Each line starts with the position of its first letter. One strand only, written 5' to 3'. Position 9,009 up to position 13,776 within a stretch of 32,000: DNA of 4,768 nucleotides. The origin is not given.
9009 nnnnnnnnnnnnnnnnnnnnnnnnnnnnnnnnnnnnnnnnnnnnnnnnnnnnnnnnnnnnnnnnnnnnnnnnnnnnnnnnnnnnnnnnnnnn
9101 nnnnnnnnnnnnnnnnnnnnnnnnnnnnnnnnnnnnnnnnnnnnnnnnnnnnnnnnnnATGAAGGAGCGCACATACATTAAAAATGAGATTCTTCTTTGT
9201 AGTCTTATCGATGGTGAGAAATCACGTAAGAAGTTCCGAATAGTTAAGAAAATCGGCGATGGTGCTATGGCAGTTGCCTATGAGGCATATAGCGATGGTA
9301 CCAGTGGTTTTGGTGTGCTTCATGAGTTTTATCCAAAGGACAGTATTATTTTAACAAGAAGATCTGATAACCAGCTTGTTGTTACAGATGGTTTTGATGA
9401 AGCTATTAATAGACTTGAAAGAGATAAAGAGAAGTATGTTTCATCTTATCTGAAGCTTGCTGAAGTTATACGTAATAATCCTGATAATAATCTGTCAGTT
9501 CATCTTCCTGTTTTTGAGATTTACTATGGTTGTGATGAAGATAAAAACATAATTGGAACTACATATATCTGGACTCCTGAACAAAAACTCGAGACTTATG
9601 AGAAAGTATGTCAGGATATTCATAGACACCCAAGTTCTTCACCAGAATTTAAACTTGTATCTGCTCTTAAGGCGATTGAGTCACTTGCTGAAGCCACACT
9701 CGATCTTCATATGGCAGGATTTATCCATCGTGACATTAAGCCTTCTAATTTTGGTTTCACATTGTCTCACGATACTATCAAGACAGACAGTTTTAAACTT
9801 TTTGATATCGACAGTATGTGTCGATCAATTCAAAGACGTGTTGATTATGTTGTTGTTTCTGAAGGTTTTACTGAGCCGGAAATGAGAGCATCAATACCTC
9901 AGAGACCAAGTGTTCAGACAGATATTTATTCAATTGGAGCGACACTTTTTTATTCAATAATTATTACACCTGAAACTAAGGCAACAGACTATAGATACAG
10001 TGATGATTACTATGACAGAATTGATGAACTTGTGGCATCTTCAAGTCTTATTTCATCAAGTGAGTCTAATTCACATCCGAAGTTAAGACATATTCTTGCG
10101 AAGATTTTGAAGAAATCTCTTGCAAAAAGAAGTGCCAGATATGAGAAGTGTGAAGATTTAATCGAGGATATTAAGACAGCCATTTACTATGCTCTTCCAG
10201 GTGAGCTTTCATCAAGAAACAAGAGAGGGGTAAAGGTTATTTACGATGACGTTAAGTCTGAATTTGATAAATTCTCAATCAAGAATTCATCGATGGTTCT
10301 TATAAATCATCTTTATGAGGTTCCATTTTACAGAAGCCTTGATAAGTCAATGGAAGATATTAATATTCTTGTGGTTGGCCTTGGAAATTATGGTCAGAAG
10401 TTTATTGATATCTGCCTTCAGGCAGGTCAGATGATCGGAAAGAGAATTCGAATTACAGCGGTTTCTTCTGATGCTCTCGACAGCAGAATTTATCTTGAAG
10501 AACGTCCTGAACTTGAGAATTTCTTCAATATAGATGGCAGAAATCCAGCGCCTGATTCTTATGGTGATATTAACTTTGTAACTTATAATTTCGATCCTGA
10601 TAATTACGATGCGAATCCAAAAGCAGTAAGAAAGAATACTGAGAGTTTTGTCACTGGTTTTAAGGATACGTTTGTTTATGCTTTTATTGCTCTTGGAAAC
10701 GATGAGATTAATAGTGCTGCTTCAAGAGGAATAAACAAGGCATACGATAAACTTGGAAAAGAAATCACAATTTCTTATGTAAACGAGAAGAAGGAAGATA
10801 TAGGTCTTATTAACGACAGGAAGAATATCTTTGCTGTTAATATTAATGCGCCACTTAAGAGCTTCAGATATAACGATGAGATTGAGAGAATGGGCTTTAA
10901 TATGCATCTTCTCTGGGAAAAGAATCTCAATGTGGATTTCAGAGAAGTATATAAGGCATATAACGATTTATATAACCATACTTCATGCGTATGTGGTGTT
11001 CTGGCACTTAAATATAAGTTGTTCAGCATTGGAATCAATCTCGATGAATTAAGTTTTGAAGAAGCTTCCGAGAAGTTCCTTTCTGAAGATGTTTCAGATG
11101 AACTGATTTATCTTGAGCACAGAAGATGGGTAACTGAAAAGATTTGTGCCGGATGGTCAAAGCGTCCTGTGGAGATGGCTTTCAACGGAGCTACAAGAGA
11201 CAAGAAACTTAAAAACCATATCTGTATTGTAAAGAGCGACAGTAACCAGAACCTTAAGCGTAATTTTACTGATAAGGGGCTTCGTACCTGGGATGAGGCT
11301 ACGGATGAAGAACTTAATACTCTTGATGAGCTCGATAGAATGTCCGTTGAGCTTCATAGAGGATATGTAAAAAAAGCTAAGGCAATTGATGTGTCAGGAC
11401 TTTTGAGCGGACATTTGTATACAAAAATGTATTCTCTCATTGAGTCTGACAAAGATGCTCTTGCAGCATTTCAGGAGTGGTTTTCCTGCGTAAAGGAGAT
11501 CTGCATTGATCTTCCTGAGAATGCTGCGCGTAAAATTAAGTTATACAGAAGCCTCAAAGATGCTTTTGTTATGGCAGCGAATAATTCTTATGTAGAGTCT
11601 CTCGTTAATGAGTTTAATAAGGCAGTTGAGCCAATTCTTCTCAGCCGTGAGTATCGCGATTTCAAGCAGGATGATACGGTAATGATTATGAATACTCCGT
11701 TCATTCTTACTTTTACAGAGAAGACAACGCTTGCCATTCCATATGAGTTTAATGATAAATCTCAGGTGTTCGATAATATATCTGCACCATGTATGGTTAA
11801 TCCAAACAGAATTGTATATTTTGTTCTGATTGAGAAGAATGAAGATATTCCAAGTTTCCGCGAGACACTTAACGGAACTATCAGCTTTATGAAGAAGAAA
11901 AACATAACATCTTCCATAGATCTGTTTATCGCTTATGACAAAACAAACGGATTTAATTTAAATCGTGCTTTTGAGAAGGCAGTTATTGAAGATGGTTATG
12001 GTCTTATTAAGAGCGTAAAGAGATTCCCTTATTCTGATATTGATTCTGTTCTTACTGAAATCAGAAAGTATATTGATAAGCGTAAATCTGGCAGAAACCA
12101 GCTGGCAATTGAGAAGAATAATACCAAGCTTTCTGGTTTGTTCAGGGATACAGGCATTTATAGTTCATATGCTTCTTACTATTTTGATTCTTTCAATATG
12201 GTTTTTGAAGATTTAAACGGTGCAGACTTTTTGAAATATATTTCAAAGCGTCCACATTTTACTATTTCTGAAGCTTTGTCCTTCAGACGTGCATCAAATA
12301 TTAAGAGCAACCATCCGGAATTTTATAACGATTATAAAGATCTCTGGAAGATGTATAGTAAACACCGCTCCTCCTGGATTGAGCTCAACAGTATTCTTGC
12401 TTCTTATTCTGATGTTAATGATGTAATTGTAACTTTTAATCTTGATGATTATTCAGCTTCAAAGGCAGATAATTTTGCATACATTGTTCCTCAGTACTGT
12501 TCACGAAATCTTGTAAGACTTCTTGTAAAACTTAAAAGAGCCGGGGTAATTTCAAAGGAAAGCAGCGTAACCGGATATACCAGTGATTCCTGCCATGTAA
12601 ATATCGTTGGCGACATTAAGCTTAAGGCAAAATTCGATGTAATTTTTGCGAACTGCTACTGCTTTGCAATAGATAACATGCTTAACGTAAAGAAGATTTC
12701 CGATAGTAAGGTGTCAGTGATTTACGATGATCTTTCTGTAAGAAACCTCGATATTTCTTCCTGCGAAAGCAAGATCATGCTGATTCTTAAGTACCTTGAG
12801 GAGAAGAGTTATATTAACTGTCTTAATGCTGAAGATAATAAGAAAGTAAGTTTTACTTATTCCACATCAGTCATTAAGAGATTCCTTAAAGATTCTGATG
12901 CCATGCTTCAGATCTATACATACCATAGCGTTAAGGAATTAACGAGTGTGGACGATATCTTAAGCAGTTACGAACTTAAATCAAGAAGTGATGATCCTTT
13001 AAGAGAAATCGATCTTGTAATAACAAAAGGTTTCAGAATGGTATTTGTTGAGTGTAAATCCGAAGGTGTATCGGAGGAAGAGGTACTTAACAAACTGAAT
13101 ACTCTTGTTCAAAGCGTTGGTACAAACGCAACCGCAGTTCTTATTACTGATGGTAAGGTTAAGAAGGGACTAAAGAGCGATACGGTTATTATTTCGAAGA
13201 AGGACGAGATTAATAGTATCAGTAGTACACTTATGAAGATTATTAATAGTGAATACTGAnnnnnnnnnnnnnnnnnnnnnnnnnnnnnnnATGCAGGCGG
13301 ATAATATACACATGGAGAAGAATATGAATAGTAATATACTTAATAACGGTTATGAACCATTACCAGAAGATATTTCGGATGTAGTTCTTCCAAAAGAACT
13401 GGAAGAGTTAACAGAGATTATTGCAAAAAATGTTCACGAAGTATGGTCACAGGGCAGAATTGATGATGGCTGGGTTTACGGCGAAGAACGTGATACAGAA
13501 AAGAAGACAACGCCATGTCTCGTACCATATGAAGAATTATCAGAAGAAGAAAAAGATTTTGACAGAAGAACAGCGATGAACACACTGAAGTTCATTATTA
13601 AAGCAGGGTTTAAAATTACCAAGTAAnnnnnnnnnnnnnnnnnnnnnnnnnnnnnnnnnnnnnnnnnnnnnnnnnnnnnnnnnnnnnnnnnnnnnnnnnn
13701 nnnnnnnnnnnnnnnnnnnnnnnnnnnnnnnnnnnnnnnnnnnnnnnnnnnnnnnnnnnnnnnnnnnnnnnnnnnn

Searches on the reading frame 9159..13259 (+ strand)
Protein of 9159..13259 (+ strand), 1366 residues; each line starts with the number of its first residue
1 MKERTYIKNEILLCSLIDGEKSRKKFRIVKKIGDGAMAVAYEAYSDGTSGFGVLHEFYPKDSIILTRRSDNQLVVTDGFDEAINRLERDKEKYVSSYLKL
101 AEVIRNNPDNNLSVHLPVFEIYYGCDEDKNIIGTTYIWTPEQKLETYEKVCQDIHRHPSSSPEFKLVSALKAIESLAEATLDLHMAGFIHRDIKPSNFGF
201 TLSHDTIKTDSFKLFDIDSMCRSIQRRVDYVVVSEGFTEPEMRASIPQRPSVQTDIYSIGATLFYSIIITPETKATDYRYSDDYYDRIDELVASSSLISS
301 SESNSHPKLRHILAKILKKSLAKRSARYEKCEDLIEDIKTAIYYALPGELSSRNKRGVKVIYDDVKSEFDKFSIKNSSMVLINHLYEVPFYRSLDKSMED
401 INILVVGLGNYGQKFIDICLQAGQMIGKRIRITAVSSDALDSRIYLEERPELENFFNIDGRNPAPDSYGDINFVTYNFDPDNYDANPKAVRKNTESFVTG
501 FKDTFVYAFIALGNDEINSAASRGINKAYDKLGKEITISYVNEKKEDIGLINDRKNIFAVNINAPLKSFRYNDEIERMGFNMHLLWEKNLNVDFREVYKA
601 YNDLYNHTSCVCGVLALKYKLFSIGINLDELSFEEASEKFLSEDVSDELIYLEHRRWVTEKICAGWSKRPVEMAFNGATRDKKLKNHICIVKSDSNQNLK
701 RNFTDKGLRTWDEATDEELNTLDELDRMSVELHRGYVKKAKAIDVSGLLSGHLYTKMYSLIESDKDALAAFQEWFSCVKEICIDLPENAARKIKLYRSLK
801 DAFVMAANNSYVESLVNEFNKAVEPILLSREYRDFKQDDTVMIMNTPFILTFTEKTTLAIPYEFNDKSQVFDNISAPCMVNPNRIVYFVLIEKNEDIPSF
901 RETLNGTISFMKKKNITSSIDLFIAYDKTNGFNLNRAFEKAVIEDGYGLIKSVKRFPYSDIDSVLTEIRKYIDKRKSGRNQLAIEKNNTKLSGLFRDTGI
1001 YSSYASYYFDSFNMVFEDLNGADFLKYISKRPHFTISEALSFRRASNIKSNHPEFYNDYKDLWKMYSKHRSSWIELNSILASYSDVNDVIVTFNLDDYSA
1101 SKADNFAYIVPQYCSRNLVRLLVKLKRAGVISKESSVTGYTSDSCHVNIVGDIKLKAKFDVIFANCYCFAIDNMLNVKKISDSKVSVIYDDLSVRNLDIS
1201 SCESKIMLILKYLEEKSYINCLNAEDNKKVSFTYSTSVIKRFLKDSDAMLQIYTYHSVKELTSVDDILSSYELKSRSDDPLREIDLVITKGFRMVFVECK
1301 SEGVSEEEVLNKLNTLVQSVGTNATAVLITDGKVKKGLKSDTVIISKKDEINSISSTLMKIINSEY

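Call 6: search_protein_families(library=ncbifam, proteins=[window:9159-13259:+], max_evalue=0.1)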
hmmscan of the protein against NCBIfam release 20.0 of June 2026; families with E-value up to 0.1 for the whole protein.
window:9159-13259:+ (1366 aa): 8 families
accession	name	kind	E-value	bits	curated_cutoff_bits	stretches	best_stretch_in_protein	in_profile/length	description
NF038150.1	lanthi_synth_IV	equivalog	1.5e-10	40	650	1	161-341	292-459/851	class IV lanthionine synthetase LanL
NF047741.1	antiphage_MADS6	equivalog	2.4e-09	36.3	460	1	158-341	289-460/612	methylation-associated defense system protein kinase MAD6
NF033483.0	PknB_PASTA_kin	equivalog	7.4e-05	22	450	1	167-344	107-271/563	Stk1 family PASTA domain-containing Ser/Thr kinase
NF033442.0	BREX_PglW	equivalog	0.00049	17.9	990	1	176-226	618-665/1391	BREX system serine/threonine kinase PglW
NF052427.1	StpK7MSMEG_1200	equivalog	0.0024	16.4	900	1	168-346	109-273/601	serine/threonine protein kinase StpK7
NF011703.0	PRK15123.1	equivalog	0.039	12.8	170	1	146-222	122-192/268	lipopolysaccharide core heptose(I) kinase RfaP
NF038151.1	lanthi_synth_III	equivalog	0.041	12.2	575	1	168-288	337-444/833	class III lanthionine synthetase LanKC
NF053615.1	SerThrKinAfsKStmc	equivalog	0.087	11.4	1300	0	175-198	120-143/809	protein serine/threonine kinase AfsK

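Call 8: search_protein_families(library=pfam, proteins=[window:9159-13259:+], max_evalue=0.01)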
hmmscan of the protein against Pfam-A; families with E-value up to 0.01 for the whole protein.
window:9159-13259:+ (1366 aa): 2 families
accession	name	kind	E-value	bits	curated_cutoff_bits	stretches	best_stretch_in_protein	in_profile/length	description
PF00069.31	Pkinase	-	4.6e-11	43.1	31.7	1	128-326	57-253/263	Protein kinase domain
PF09002.17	Card1_endonuc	-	2.5e-05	24.3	26.4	1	1248-1333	11-102/136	Card1-like, endonuclease domain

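Call 19: search_protein_families(library=padloc, proteins=[window:9159-13259:+], max_evalue=0.01)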
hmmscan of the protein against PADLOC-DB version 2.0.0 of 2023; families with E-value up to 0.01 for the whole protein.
window:9159-13259:+ (1366 aa): 33 families (the best 25 are shown)
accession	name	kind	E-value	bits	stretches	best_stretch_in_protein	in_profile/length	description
PDLC04047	PD-T4-6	-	2.1e-15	54.6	1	167-345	111-276/327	-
PDLC03920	MkoA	-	7.3e-13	45.7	1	99-343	78-282/1112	-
PDLC04053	PD-T4-6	-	1.8e-11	42.1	1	168-343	111-273/311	-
PDLC04042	PD-T4-6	-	2.8e-11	41.6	1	163-341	105-272/292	-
PDLC01880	CARF4--CARF_PDDEXK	-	8.4e-10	36.5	1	1252-1334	245-330/364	-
PDLC04044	PD-T4-6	-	1.2e-09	35.8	1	169-339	140-290/372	-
PDLC04138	mad6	-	6.4e-08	29.9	1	168-341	452-611/659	mads_6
PDLC04054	PD-T4-6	-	8.9e-08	29.9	1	168-349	112-281/347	-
PDLC01903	CARF4--CARF_PDDEXK_TM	-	5e-07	27.5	1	1226-1336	250-352/380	-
PDLC01890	CARF4--CARF_PDDEXK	-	5.3e-07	27.3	1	1251-1338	237-326/366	-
PDLC04045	PD-T4-6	-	1.7e-06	25.3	1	183-343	155-300/350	-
PDLC04048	PD-T4-6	-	2.3e-06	25.2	1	169-345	113-276/354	-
PDLC04050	PD-T4-6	-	2.6e-06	24.6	1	168-271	164-264/480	-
PDLC01884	CARF4--CARF_PDDEXK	-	4.9e-06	24.2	1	1217-1354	223-369/382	-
PDLC04046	PD-T4-6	-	6e-06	23.7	1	154-197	103-146/427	-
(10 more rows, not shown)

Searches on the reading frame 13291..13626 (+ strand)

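Call 6: search_protein_families(library=ncbifam, proteins=[window:13291-13626:+], max_evalue=0.1)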
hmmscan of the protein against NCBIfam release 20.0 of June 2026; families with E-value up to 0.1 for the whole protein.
window:13291-13626:+ (111 aa): 0 families

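Call 19: search_protein_families(library=padloc, proteins=[window:13291-13626:+], max_evalue=0.01)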
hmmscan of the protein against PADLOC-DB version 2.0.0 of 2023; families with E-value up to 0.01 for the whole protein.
window:13291-13626:+ (111 aa): 0 families

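Call 27: search_protein_families(library=pfam, proteins=[window:13291-13626:+], max_evalue=1)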
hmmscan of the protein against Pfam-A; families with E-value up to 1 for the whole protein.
window:13291-13626:+ (111 aa): 2 families
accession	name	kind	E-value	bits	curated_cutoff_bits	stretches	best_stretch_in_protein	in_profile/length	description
PF02026.21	RyR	-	6.6e-33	113.3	27.4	1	21-111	1-91/91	RyR domain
PF24792.1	DUF7701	-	0.041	14.5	27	1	44-93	43-81/91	Domain of unknown function (DUF7701)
